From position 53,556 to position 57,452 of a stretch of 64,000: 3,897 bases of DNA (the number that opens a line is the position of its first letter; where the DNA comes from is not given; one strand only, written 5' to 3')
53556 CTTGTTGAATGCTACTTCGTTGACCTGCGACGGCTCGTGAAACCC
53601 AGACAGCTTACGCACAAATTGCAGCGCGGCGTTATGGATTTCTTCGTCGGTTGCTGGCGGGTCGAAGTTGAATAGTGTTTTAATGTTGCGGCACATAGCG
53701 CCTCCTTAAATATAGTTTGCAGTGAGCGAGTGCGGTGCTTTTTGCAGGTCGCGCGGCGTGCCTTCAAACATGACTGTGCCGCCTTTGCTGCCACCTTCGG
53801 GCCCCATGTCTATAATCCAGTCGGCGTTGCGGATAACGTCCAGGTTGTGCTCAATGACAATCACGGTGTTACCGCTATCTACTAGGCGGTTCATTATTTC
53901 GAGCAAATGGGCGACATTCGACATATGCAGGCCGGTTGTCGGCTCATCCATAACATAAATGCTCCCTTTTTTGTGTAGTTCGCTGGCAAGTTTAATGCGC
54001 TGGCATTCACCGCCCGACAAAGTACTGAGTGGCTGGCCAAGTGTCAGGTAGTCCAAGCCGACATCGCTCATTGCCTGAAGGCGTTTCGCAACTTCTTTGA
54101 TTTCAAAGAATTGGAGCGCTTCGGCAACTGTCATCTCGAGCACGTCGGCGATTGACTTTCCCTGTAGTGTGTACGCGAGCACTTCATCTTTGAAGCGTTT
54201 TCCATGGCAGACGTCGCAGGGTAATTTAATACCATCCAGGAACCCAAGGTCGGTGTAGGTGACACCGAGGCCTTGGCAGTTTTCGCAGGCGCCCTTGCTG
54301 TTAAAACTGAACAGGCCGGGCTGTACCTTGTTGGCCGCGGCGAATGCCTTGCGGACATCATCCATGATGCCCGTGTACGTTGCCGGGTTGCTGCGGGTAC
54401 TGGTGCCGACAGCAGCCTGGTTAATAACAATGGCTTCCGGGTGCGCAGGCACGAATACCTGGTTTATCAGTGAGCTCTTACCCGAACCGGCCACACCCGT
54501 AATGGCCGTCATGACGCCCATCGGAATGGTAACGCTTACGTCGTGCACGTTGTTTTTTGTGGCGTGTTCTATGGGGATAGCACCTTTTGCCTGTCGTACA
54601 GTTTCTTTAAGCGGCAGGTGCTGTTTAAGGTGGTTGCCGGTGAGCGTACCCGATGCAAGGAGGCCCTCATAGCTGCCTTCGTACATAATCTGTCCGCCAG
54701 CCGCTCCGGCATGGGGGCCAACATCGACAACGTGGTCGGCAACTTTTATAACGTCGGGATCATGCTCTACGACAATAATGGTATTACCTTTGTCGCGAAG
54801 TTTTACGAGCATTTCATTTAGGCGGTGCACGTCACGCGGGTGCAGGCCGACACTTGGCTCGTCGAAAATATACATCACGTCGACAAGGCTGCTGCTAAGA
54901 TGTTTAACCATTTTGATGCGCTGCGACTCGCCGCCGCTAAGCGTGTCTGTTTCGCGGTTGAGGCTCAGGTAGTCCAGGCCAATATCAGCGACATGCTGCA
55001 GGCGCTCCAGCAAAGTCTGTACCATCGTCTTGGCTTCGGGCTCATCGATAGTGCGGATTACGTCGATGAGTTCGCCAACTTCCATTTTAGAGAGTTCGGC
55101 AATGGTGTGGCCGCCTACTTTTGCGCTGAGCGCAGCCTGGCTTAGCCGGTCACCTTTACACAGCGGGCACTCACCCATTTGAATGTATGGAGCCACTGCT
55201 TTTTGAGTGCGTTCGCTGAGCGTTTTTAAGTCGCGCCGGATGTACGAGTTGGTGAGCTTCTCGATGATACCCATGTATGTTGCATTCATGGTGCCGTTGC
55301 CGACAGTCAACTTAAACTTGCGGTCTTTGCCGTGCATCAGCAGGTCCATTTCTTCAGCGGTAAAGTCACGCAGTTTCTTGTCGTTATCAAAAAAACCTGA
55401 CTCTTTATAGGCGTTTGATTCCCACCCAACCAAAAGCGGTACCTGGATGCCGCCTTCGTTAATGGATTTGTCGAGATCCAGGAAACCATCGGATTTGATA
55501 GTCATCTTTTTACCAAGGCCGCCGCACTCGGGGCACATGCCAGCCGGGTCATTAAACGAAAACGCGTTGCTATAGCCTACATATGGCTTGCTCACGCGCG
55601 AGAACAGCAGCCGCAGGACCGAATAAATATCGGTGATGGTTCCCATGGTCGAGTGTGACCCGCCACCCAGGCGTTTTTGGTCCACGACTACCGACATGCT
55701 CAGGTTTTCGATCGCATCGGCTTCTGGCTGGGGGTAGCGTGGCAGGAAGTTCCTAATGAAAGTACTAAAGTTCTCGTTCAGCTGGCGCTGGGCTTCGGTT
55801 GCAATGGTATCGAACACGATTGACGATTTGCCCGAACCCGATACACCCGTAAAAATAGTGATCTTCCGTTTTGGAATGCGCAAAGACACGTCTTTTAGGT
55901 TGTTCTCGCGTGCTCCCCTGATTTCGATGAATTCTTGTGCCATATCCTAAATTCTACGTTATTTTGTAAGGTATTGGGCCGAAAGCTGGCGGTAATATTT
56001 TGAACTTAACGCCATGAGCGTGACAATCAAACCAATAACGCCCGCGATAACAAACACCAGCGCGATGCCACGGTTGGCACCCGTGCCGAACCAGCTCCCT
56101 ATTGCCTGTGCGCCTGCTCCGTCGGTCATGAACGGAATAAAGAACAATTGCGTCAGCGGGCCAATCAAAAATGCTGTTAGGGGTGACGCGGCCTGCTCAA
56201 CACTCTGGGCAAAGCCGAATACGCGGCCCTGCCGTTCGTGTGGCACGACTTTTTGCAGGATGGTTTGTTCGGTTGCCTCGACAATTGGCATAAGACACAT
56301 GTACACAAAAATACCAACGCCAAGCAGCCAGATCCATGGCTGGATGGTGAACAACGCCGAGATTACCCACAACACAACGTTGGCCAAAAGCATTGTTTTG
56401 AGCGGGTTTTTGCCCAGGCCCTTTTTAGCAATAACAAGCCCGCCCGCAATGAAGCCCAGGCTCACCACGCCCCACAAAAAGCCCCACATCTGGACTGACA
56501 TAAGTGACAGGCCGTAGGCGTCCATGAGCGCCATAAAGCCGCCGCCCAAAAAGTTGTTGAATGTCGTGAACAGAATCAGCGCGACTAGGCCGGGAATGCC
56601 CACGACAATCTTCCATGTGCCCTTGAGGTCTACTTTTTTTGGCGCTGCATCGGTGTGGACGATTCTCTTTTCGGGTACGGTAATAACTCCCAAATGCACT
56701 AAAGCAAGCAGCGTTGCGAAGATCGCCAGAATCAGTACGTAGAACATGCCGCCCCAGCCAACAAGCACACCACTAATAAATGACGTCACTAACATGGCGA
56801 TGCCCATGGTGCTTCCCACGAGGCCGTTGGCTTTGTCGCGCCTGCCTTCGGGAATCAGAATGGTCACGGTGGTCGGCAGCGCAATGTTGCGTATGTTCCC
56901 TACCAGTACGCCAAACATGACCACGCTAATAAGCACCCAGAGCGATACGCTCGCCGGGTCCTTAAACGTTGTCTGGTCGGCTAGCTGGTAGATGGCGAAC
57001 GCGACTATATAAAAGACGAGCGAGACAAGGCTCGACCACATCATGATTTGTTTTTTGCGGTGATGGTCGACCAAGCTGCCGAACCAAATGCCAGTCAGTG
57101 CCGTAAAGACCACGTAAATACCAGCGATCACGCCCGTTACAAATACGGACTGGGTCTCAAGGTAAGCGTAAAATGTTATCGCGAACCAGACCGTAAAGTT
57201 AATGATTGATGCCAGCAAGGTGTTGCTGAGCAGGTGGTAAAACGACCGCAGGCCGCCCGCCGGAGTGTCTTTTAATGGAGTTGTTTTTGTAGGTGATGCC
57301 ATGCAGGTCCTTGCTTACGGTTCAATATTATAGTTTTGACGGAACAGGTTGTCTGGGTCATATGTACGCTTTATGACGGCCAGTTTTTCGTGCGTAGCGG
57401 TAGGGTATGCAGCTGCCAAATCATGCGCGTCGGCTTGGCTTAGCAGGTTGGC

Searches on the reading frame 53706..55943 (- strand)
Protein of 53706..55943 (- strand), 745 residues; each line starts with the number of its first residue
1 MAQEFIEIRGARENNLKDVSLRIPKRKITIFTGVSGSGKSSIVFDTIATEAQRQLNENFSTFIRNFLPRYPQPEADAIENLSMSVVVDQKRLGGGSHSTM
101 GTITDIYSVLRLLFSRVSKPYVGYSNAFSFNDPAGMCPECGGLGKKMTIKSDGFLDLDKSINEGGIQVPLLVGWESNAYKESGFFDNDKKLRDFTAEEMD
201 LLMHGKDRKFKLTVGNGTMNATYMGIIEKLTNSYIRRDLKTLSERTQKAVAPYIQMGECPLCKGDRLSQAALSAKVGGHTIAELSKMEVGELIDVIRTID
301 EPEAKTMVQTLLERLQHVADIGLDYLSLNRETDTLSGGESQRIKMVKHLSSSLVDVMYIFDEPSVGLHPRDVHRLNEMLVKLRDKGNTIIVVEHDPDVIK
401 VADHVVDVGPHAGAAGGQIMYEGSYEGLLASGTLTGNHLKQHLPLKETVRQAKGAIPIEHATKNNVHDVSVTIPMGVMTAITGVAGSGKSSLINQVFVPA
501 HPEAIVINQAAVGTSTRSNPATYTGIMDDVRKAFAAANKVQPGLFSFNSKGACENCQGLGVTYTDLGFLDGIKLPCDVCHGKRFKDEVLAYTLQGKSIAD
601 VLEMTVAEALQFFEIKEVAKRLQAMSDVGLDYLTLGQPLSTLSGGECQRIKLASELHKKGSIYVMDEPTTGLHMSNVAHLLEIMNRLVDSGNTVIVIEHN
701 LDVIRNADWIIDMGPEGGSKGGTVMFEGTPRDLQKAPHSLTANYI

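Call 86: search_protein_families(library=pfam, proteins=[window:53706-55943:-], max_evalue=0.00001)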
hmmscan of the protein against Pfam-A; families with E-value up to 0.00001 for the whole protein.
window:53706-55943:- (745 aa): 7 families
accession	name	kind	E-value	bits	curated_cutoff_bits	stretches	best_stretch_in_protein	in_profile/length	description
PF00005.33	ABC_tran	-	2.4e-23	83.7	25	1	467-670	2-137/137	ABC transporter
PF02463.25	SMC_N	-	8.9e-13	48.6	40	0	220-409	117-212/220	RecF/RecN/SMC N terminal domain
PF13555.12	AAA_29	-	3.2e-10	40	27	0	469-511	15-58/61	P-loop containing region of AAA domain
PF13304.12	AAA_21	-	3.9e-10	40.7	27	0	638-696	234-295/304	AAA domain, putative AbiEii toxin, Type IV TA system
PF13191.12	AAA_16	-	7.6e-07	30.2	32.6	0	479-514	27-63/167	AAA ATPase domain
PF20703.3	nSTAND1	-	1.8e-06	28.3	27.1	0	12-82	19-85/379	Novel STAND NTPase 1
PF03193.22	RsgA_GTPase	-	2.2e-06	28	30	0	8-50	89-129/174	RsgA GTPase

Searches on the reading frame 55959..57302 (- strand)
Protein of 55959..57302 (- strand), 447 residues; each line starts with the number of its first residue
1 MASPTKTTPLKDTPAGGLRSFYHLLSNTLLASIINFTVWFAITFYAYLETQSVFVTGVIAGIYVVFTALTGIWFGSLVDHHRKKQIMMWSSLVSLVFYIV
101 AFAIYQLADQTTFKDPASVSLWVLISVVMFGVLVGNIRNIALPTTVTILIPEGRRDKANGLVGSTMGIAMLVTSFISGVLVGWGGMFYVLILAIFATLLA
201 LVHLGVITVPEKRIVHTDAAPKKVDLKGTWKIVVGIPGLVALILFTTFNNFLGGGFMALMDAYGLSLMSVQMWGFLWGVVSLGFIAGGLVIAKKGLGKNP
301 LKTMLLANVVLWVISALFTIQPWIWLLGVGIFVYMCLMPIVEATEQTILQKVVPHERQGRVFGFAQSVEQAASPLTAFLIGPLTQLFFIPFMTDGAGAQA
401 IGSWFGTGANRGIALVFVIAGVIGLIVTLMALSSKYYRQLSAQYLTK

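Call 86: search_protein_families(library=pfam, proteins=[window:55959-57302:-], max_evalue=0.00001)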
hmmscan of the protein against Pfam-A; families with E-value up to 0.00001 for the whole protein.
window:55959-57302:- (447 aa): 1 family
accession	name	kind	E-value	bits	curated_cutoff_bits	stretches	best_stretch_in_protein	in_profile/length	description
PF07690.21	MFS_1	-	9e-30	104.2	33.4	1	28-375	5-345/347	Major Facilitator Superfamily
